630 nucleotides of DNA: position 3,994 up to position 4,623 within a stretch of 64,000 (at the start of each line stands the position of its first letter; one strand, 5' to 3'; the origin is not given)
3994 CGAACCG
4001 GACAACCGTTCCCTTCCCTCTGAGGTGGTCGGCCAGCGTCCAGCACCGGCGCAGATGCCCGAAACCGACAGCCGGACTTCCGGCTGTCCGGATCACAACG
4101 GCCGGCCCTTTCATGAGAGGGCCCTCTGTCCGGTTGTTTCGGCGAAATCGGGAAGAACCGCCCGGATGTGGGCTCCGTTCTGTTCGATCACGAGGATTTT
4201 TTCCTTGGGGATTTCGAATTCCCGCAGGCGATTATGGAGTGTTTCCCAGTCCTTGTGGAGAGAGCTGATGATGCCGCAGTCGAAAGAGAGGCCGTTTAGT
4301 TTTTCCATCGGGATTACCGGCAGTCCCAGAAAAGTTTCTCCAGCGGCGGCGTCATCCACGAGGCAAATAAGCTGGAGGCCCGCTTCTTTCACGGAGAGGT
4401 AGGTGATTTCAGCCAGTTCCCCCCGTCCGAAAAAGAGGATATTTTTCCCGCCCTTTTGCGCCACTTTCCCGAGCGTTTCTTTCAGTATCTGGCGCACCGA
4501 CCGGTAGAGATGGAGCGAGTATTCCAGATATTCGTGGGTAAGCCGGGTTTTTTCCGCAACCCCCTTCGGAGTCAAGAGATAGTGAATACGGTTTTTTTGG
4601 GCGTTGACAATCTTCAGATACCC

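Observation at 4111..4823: Rex-like wHTH-Rossmann regulator embedded in the glycan cluster, with a perfect palindrome in its upstream spacer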

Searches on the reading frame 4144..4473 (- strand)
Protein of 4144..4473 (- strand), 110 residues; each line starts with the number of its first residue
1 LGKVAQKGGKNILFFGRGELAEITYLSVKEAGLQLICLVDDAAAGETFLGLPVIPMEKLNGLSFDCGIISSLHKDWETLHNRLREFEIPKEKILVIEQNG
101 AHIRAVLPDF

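Call 28: search_solved_structures(query=A2, max_evalue=10, show_alignments=4)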
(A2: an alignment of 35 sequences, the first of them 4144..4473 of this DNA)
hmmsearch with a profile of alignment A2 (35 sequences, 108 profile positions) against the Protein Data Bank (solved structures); distinct sequences matched with E-value up to 10: 15.
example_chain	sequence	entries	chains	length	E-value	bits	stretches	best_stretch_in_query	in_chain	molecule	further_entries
4u08_A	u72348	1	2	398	0.00027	24.2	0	46-104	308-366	LIC11098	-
4u09_A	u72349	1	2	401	0.012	18.9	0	52-104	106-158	LIC12759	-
8k8f_A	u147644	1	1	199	0.013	18.7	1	1-55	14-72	De novo design protein N7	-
8kcj_A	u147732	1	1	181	0.013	18.7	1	1-56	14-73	De novo design protein -N7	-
4u06_A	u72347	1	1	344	0.015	18.5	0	40-104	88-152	LIC10831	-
5zz5_A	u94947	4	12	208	0.16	15.3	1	11-88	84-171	Redox-sensing transcriptional repressor Rex | Redox-sensing transcriptional repressor Rex 1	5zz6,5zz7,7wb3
6lx0_A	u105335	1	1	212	0.32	14.3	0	69-102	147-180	Membrane protein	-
4ea7_A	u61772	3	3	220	0.4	14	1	12-54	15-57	Perosamine N-acetyltransferase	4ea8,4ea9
4eaa_A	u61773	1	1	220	0.41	14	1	12-54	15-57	Perosamine N-acetyltransferase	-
4eab_A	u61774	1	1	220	0.41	13.9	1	12-54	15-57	Perosamine N-acetyltransferase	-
4obb_A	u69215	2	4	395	0.88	12.9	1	22-87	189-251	Amino acid/amide ABC transporter substrate-binding protein, HAAT family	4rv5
3ouu_A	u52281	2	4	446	0.89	12.9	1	10-51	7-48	Biotin carboxylase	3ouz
4nqr_A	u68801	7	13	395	0.9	12.8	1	22-87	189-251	Amino acid/amide ABC transporter substrate-binding protein, HAAT family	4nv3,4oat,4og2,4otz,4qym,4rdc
2g6t_A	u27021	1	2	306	1.1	12.6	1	48-93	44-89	Uncharacterized protein, homolog HI1244 from Haemophilus influenzae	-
9ijj_4X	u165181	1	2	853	2.1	11.6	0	72-102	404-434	Leucine-rich repeat and death domain-containing protein 1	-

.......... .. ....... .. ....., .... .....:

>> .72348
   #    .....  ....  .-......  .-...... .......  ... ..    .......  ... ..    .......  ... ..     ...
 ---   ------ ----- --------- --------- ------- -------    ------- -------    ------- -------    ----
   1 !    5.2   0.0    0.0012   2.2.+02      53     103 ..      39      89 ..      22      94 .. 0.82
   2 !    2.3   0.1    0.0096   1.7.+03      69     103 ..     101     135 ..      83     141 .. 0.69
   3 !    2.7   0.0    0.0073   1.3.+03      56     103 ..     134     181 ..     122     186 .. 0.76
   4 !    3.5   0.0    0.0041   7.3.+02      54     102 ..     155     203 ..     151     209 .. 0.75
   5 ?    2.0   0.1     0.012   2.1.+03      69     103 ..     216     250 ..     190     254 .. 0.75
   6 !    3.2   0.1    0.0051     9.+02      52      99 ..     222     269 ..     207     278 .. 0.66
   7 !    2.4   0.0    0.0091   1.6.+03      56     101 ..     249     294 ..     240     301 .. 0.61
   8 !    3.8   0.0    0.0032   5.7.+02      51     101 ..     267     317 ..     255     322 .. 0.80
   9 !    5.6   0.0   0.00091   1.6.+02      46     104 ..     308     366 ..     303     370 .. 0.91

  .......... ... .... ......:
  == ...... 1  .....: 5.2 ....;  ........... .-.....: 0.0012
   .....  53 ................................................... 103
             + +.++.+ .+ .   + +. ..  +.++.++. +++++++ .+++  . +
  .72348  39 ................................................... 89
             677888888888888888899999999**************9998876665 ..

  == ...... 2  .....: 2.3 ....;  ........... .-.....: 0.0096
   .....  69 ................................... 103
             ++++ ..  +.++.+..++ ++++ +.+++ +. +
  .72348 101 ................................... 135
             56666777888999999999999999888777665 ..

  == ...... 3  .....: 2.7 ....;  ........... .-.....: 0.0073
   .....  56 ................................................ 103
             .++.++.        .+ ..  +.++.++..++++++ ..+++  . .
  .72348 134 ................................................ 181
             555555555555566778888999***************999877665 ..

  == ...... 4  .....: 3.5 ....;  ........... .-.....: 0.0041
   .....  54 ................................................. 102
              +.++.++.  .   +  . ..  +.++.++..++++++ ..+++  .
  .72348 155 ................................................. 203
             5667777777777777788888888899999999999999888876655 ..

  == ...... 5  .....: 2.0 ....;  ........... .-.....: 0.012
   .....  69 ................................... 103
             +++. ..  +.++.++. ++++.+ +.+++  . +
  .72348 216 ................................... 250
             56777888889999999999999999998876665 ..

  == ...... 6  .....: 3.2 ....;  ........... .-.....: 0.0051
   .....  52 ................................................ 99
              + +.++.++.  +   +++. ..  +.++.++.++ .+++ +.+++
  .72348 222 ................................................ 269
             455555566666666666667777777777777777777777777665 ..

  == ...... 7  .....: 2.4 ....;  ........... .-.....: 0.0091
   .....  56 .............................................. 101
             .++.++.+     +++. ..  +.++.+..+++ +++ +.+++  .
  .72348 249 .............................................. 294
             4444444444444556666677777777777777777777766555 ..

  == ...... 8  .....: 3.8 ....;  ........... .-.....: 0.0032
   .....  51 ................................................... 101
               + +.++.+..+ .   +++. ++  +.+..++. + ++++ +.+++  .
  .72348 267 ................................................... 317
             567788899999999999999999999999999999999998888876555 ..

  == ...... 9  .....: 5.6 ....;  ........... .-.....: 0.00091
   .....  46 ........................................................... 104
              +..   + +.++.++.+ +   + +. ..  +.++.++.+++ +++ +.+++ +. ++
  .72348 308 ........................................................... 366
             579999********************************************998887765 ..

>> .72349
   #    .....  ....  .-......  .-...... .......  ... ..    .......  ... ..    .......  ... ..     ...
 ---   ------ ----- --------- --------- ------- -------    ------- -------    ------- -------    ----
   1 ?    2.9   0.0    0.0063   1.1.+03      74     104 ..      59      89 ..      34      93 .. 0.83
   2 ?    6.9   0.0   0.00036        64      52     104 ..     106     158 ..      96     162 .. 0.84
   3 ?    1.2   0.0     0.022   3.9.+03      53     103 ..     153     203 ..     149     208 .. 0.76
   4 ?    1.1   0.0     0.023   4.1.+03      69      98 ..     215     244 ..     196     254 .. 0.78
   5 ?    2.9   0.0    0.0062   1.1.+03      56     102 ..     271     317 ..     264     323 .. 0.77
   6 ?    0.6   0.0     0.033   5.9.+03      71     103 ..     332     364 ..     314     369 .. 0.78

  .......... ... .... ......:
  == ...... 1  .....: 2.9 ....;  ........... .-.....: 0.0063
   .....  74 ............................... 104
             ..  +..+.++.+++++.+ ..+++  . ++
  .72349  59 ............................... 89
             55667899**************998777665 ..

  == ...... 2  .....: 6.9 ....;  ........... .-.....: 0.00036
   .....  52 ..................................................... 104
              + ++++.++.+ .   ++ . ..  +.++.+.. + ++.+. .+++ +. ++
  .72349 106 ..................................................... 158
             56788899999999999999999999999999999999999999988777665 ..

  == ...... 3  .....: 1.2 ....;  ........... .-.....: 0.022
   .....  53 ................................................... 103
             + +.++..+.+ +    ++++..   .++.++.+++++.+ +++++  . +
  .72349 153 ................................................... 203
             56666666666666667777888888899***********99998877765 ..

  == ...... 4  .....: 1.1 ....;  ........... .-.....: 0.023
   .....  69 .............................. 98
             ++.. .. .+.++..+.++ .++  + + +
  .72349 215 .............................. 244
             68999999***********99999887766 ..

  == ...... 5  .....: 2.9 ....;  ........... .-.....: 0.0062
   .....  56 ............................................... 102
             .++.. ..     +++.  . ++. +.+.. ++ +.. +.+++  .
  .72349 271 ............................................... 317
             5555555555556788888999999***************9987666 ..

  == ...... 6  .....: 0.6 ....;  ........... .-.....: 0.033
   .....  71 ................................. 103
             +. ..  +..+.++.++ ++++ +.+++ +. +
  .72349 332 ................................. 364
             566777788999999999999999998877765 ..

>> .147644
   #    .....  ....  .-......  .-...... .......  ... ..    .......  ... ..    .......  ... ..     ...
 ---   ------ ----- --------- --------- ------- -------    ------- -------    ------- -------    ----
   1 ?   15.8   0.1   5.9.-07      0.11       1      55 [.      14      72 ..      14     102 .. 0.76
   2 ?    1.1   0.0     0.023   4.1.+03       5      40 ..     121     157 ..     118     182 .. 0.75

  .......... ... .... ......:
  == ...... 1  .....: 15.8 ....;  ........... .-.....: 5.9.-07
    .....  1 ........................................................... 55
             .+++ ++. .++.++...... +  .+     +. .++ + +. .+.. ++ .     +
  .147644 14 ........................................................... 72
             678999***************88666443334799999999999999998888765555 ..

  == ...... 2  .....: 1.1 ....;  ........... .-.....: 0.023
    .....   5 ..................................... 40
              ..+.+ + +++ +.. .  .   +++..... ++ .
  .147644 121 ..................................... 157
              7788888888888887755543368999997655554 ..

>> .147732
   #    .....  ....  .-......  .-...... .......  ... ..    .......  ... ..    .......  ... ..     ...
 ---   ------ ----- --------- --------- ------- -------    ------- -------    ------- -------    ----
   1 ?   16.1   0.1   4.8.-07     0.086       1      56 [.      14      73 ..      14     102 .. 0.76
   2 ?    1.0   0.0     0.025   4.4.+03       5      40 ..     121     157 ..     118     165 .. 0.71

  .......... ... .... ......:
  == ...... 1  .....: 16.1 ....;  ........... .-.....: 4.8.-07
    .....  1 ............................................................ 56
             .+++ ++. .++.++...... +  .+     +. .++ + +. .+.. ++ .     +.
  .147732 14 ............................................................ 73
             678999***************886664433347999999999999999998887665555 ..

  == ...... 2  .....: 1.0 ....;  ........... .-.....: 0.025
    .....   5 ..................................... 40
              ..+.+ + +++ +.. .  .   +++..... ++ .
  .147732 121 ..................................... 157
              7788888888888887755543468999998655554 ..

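Call 31: predict_structure(alignment_id=A2)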
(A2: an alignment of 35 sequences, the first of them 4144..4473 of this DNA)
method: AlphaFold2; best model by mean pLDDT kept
length: 110 residues; sequences in the alignment: 35
mean_pLDDT: 84.5   pTM: 0.74
mean pLDDT of the five models: 84.5, 83.7, 82.2, 80.9, 79.5
residues with pLDDT >= 90: 53; 70-90: 39; 50-70: 15; < 50: 3
segments of 3 or more residues with pLDDT < 50: none
pLDDT, mean of each block of 10 residues (from residue 1): 92 90 91 94 93 92 90 69 87 78 53
secondary structure, 60 per line:
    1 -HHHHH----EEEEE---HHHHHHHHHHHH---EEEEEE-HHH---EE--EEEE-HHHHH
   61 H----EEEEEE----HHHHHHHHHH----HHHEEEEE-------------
elements in order: H2-6 E11-15 H19-30 E34-39 E51-54 H56-61 E66-71 H76-85 E93-97
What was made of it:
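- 4150..4455 (-): Residues 104-205: compact Rossmann-like domain carrying G113-R-G-E116-L-A-E119, VDD(136-138), F145-L-G and D162. AF2 model of the domain alone, pLDDT 84.5 (call 31).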

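Call 36: fold_search(model_id=the predicted structure, library=pdb)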
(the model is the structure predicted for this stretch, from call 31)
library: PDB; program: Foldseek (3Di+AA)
matches with E <= 10: 1507; with E <= 0.001: 3
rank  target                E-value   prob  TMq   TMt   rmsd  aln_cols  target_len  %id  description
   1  3wg9_D                2.5e-04  1.00  0.56  0.33   3.7       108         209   17  Crystal structure of RSP, a Rex-family repressor (released 2014-08-13)
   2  2g6t_A                3.2e-04  1.00  0.66  0.25   2.0        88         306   22  Crystal structure of an uncharacterized protein from Clostridium acetobutylicum (released 2006-03-14)
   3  3wg9_C                7.9e-04  1.00  0.58  0.34   3.5       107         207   17  Crystal structure of RSP, a Rex-family repressor (released 2014-08-13)
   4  3wg9_B                1.4e-03  1.00  0.57  0.33   3.7       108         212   17  Crystal structure of RSP, a Rex-family repressor (released 2014-08-13)
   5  2d13_D                1.8e-03  1.00  0.52  0.31   4.4       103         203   18  Crystal Structure of PH1257 from Pyrococcus horikoshii OT3 (released 2006-02-12)
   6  4nhe_B                2.4e-03  1.00  0.46  0.17   3.3        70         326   17  The crystal structure of oxidoreductase (Gfo/Idh/MocA family) from Streptococcus pneumoniae TIGR4 in complex with NADP (released 2013-11-27)
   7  7jmk_A                2.4e-03  1.00  0.59  0.24   5.5       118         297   18  GTP-specific succinyl-CoA synthetase complexed with Mg-GDP in space group P32 (released 2021-03-10)
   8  2py6                  2.9e-03  1.00  0.53  0.18   4.7       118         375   18  Crystal structure of Methyltransferase FkbM (YP_546752.1) from Methylobacillus flagellatus KT at 2.20 A resolution (released 2007-05-29)
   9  2vt2_B                3.1e-03  1.00  0.57  0.34   5.1       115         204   16  Structure and functional properties of the Bacillus subtilis transcriptional repressor Rex (released 2008-09-09)
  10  3euw_A                3.3e-03  1.00  0.59  0.22   3.1        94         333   20  Crystal Structure of a Myo-inositol dehydrogenase from Corynebacterium glutamicum ATCC 13032 (released 2008-10-21)
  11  2vt2_A                3.5e-03  1.00  0.55  0.36   4.3       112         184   13  Structure and functional properties of the Bacillus subtilis transcriptional repressor Rex (released 2008-09-09)
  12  7jmk_C                3.9e-03  1.00  0.59  0.24   5.3       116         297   17  GTP-specific succinyl-CoA synthetase complexed with Mg-GDP in space group P32 (released 2021-03-10)
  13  4iq0_D                5.1e-03  1.00  0.48  0.20   5.3       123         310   11  Crystal structure of oxidoreductase, Gfo/Idh/MocA family from Streptococcus pneumoniae with reductive methylated Lysin (released 2013-01-23)
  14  9swj_A                5.4e-03  1.00  0.67  0.26   2.2        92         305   23  Human ADP-forming succinyl-CoA ligase complex SUCLG1-SUCLA2 bound to coenzyme A (released 2025-10-22)
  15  2vt3_B                5.4e-03  1.00  0.57  0.34   5.0       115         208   16  Structure and functional properties of the Bacillus subtilis transcriptional repressor Rex (released 2008-09-09)
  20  3nkl_B                7.5e-03  1.00  0.67  0.61   2.8       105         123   13  Crystal Structure of UDP-D-Quinovosamine 4-Dehydrogenase from Vibrio fischeri (released 2010-08-18)
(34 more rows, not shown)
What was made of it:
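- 4150..4455 (-): Foldseek against PDB: 3wg9 Rex-family RSP, 2g6t CAC2185, 2vt2 Rex, and 3nkl with TM 0.67/0.61 (call 36).
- On C2185-like_N (PF22674): Foldseek to 2g6t: E 3.2e-4, rmsd 2.0 (call 36).
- Closest known: Rex, the redox-sensing repressor. Same: Rex-family RSP is the best solved-structure match of the C-domain (call 36).
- Closest known: Small Rossmann-like N-terminal domains of sugar-modifying enzymes: PglD/NeuD/PerB N-domain. Same: 3nkl gives the best mutual TM-score, 0.67/0.61 (call 36).
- Closest known: CAC2185 of Clostridium acetobutylicum. Same: It is the tightest superposition of the C-domain: 88 columns, rmsd 2.0, TMq 0.66, 22% identity (call 36).
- The Foldseek E-values are modest (2.5e-4) with TM 0.56-0.67 (call 36). 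The top PDB fold match of the C-domain is a Rex-family repressor (3wg9), and B. subtilis Rex is at ranks 9-15 (call 36).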

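Call 53: search_protein_representatives(alignment_id=A2)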
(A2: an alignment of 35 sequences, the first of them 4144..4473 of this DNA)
Query: 35 sequences, 108 profile positions. Proteins with E-value up to 0.001 (for the whole library): 1319; up to 1e-10: 367; up to 1e-30: 2. The best 150 are listed.
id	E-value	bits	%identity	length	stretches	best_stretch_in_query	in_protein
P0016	6.0e-33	129.3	-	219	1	1-107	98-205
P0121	8.5e-32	125.6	-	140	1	1-104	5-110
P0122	9.0e-30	119.0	-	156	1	1-106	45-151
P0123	1.3e-29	118.6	-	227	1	1-100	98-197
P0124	7.5e-29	116.1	-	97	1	1-96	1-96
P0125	3.2e-27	110.8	-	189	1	3-100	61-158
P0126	5.8e-26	106.8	-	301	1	3-98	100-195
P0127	6.2e-26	106.7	-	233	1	4-100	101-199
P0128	1.1e-24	102.7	-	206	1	2-100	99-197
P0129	4.6e-24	100.7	-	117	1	14-100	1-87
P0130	2.7e-23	98.2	-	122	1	1-96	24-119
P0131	2.8e-23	98.1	-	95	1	10-96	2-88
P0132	9.0e-23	96.5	-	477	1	3-100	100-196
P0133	1.0e-22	96.4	-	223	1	1-101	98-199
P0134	1.5e-22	95.8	-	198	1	3-96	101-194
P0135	2.5e-22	95.1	-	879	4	9-91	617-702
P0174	2.1e-18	82.5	-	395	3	9-92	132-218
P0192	9.5e-18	80.4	-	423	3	9-92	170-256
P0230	2.0e-16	76.1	-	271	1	3-100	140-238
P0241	5.6e-16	74.7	-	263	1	6-98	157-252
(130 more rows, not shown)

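Call 54: search_protein_families(library=pfam, proteins=[P0135, P0174, P0192, P0132, P0126, P0230, P0241], max_evalue=0.01)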
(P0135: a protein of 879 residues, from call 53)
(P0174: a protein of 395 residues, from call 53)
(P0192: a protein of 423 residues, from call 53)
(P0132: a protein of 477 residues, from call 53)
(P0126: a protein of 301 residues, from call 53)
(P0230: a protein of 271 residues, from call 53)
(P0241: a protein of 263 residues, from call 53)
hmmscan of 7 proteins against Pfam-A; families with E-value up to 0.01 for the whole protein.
P0135 (879 aa): 8 families
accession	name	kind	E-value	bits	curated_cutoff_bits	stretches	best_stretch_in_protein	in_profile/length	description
PF01408.29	GFO_IDH_MocA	-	7.5e-10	40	24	0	619-696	2-85/120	Oxidoreductase family, NAD-binding Rossmann fold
PF02629.25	CoA_binding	-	8e-08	33.4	22.3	1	328-405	4-86/97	CoA binding domain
PF00535.33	Glycos_transf_2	-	3.6e-07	30.7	23.3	1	7-123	1-122/168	Glycosyl transferase family 2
PF22674.2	C2185-like_N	-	0.00013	22.6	27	0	668-702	57-89/91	C2185-like, N-terminal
PF00044.30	Gp_dh_N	-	0.00017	22.3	31.7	0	329-359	2-32/101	Glyceraldehyde 3-phosphate dehydrogenase, NAD binding domain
PF17836.7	PglD_N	-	0.00062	20.7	23.4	0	329-379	1-52/78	PglD N-terminal domain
PF08484.17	Methyltransf_14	-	0.00085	19.6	23.5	0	759-823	65-132/160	C-methyltransferase C-terminal domain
PF02254.24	TrkA_N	-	0.00098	19.9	23.8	0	330-362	1-31/116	TrkA-N domain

P0174 (395 aa): 7 families
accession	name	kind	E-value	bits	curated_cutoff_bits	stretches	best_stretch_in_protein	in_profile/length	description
PF22674.2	C2185-like_N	-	1.1e-05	26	27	0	32-74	51-91/91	C2185-like, N-terminal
PF01408.29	GFO_IDH_MocA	-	0.00055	21.1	24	0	134-205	2-80/120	Oxidoreductase family, NAD-binding Rossmann fold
PF00044.30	Gp_dh_N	-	0.0015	19.2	31.7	0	134-169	2-37/101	Glyceraldehyde 3-phosphate dehydrogenase, NAD binding domain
PF17836.7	PglD_N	-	0.002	19.1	23.4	0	280-326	2-47/78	PglD N-terminal domain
PF03807.23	F420_oxidored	-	0.0027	18.7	21.6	0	134-207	1-79/94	NADP oxidoreductase coenzyme F420-dependent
PF02826.25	2-Hacid_dh_C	-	0.0029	17.5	25.1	0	276-301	35-60/178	D-isomer specific 2-hydroxyacid dehydrogenase, NAD binding domain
PF02254.24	TrkA_N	-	0.0092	16.7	23.8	0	280-316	1-35/116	TrkA-N domain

P0192 (423 aa): 8 families
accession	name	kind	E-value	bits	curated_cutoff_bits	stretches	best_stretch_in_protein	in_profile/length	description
PF22674.2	C2185-like_N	-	4.9e-06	27.2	27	1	78-113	57-90/91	C2185-like, N-terminal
PF00044.30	Gp_dh_N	-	8.1e-06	26.5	31.7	0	172-206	2-36/101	Glyceraldehyde 3-phosphate dehydrogenase, NAD binding domain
PF01408.29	GFO_IDH_MocA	-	9.8e-06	26.7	24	0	172-249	2-85/120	Oxidoreductase family, NAD-binding Rossmann fold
PF17836.7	PglD_N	-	5.4e-05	24.1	23.4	0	172-245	1-77/78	PglD N-terminal domain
PF02629.25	CoA_binding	-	9.1e-05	23.6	22.3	0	171-251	4-88/97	CoA binding domain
PF02254.24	TrkA_N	-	0.001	19.8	23.8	0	173-211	1-37/116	TrkA-N domain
PF13478.12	XdhC_C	-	0.0025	18.8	29.7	0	71-114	57-99/125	XdhC Rossmann domain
PF08484.17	Methyltransf_14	-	0.0049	17.1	23.5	0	24-88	67-132/160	C-methyltransferase C-terminal domain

P0132 (477 aa): 5 families
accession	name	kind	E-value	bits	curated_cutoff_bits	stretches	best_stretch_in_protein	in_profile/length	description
PF00483.29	NTP_transferase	-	9.9e-21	74.9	21.2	1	234-415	3-188/245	Nucleotidyl transferase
PF12804.13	NTP_transf_3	-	7.2e-13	49.5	27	1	233-364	1-123/160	MobA-like NTP transferase domain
PF13412.12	HTH_24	-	2.4e-07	30.6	21.9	1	6-48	3-45/48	Winged helix-turn-helix DNA-binding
PF00535.33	Glycos_transf_2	-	0.00037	20.9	23.3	1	291-373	42-125/168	Glycosyl transferase family 2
PF12802.13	MarR_2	-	0.0023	18.5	27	1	7-52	6-52/61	MarR family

P0126 (301 aa): 6 families
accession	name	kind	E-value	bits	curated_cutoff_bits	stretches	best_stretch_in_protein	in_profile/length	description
PF13412.12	HTH_24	-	6.6e-07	29.2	21.9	1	10-51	7-48/48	Winged helix-turn-helix DNA-binding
PF12804.13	NTP_transf_3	-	1e-06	29.5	27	1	254-298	1-40/160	MobA-like NTP transferase domain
PF00483.29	NTP_transferase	-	4.2e-06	27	21.2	1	255-298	3-47/245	Nucleotidyl transferase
PF12802.13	MarR_2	-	1.3e-05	25.7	27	1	7-59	6-59/61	MarR family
PF13404.12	HTH_AsnC-type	-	0.0027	17.9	27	1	10-31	7-28/42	AsnC-type helix-turn-helix domain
PF01047.28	MarR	-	0.0048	17.2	24.6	0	8-51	5-48/59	MarR family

P0230 (271 aa): 5 families
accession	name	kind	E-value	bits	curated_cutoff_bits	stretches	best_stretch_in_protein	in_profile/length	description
PF13412.12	HTH_24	-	9.4e-11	41.6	21.9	1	47-90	4-47/48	Winged helix-turn-helix DNA-binding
PF12802.13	MarR_2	-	2.1e-05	25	27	1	49-92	8-52/61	MarR family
PF09339.16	HTH_IclR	-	0.00034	20.7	22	1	48-90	5-48/52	IclR helix-turn-helix domain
PF01047.28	MarR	-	0.00055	20.2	24.6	1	49-90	6-47/59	MarR family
PF13463.12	HTH_27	-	0.0059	17.3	22.2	0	56-108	14-68/68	Winged helix DNA-binding domain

P0241 (263 aa): 3 families
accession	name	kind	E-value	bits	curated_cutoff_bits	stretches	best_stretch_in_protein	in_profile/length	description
PF12802.13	MarR_2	-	1.2e-07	32.2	27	1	58-106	7-56/61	MarR family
PF13412.12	HTH_24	-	3.2e-07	30.3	21.9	1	61-101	8-48/48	Winged helix-turn-helix DNA-binding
PF01047.28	MarR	-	1.4e-06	28.5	24.6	1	59-102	6-49/59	MarR family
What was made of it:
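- On Rex: However, a Rex-family chain is the top Foldseek hit (E 2.5e-4, TMq 0.56; call 36), and tandem-repeat relatives of the domain hit PF02629 at 8e-8 (call 54).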
